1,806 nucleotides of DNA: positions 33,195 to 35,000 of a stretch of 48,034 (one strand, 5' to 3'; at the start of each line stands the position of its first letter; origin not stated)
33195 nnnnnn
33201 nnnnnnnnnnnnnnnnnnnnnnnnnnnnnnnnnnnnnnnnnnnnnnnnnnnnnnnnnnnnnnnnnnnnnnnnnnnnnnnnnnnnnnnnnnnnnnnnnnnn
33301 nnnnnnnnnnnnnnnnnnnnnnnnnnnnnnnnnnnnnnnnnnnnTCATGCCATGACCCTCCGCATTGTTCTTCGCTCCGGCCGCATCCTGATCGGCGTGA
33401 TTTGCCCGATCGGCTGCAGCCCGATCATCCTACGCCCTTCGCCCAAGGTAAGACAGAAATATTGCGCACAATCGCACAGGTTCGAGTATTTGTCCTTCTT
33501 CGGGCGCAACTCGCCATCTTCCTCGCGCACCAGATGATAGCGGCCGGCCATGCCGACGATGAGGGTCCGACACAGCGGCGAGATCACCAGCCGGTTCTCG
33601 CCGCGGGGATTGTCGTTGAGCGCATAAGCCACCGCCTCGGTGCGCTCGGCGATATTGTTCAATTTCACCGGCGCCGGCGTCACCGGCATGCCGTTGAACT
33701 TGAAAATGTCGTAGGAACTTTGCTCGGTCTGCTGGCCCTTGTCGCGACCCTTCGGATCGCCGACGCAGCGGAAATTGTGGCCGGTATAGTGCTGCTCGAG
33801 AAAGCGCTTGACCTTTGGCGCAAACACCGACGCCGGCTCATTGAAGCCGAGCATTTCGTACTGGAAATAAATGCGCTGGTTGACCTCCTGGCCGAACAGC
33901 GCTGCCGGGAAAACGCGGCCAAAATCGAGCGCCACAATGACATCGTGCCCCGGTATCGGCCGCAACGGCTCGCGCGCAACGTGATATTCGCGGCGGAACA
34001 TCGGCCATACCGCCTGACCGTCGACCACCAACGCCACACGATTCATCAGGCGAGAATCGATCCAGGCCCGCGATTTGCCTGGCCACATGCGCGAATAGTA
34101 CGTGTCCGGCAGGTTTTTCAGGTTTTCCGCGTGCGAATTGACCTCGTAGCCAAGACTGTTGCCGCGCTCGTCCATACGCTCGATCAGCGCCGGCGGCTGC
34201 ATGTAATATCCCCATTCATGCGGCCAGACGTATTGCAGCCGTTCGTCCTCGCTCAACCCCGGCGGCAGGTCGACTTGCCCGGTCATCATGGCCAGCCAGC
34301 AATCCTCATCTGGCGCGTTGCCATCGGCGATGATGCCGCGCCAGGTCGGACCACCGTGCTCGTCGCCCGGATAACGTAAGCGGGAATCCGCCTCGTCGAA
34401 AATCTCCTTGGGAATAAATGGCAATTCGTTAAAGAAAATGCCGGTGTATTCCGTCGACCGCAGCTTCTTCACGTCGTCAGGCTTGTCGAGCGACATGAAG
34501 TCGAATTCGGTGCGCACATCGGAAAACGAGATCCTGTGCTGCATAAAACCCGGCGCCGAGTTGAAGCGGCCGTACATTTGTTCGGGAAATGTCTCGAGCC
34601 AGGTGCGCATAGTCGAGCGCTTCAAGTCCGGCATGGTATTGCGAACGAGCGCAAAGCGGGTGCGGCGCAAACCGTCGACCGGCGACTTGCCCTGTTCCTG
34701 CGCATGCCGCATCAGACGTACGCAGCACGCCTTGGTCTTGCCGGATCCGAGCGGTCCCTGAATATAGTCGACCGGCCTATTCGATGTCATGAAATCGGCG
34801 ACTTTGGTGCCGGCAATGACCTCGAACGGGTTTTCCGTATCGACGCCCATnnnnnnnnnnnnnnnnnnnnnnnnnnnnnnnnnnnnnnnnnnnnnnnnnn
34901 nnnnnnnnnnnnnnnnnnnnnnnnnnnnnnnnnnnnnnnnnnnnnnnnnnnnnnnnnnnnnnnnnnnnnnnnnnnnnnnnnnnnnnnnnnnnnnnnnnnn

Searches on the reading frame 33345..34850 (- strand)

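Call 19: search_protein_families(library=phrogs, proteins=[window:33345-34850:-], max_evalue=0.001)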
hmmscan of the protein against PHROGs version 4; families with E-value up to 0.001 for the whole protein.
window:33345-34850:- (501 aa): 2 families
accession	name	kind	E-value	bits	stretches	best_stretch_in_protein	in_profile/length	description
phrog_2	-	head and packaging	4.4e-17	63.1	1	35-476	287-600/807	terminase large subunit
phrog_979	-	head and packaging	3.2e-06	27.1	1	16-161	157-291/642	terminase large subunit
